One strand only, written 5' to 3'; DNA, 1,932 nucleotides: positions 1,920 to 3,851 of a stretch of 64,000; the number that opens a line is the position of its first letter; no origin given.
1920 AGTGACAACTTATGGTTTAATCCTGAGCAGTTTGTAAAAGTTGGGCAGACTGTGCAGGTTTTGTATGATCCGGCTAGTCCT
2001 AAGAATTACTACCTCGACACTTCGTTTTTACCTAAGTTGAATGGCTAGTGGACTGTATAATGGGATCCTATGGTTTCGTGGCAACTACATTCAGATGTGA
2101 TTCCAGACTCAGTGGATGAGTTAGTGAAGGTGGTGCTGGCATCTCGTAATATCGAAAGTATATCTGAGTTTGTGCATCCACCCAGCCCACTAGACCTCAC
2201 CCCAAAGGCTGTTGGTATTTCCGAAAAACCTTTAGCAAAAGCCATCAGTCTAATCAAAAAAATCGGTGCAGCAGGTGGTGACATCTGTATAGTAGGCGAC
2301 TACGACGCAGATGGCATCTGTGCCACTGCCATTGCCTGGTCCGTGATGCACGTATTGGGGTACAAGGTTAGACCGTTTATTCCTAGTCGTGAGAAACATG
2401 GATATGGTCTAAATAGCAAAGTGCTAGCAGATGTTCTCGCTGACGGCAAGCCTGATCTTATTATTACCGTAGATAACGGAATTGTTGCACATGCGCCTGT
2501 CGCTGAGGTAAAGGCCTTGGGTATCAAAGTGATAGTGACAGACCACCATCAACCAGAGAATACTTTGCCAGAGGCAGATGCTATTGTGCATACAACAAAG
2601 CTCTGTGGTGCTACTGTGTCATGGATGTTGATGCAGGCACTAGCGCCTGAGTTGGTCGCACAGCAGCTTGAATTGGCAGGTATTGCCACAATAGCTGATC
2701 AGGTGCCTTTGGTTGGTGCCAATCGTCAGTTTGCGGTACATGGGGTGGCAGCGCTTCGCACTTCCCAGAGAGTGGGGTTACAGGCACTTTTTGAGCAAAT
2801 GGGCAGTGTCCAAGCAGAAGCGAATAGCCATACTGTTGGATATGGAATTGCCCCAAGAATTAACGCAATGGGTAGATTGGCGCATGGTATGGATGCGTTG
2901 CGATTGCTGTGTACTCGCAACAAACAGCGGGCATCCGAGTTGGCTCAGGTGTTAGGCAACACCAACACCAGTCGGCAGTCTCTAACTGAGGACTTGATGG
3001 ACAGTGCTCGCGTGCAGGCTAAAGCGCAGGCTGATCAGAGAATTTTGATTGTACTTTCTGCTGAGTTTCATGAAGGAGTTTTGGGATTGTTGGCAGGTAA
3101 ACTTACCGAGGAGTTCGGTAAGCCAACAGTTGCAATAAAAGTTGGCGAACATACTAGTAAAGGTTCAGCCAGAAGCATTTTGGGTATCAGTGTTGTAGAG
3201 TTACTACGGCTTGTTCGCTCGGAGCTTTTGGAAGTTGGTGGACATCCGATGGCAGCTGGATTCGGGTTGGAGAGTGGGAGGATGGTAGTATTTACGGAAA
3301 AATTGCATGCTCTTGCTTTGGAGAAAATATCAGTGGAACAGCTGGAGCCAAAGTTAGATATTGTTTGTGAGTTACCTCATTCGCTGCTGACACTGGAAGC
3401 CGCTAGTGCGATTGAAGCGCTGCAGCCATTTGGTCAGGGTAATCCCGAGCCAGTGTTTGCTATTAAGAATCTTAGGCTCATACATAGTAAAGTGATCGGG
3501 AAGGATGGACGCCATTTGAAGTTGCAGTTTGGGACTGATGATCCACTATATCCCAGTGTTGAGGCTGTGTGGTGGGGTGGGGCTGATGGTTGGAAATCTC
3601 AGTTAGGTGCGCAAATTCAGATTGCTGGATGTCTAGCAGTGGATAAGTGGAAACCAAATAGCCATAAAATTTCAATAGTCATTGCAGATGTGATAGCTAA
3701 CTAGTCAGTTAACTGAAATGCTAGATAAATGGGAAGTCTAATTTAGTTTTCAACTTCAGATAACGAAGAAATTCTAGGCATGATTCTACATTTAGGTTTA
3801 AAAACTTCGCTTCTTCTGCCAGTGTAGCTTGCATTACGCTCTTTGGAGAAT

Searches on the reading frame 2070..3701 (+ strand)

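Call 56: search_protein_families(library=ncbifam, proteins=[window:2070-3701:+], max_evalue=0.00001)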
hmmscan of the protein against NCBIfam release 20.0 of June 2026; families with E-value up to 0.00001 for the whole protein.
window:2070-3701:+ (544 aa): 4 families
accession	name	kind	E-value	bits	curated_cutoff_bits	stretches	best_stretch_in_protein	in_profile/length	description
TIGR00644.1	recJ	equivalog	1.4e-125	419.6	396.9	1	17-540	3-545/546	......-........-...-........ exonuclease RecJ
NF008290.0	PRK11070.1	equivalog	1.5e-70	238.4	900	1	10-487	17-521/577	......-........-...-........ exonuclease RecJ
NF053576.1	RecJ_archaeal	equivalog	1.1e-14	54.2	360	1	69-231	11-174/452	RecJ family nuclease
NF040701.1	RecJ_Meth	equivalog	1.8e-06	27.1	550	0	71-194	9-133/449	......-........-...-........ exonuclease RecJ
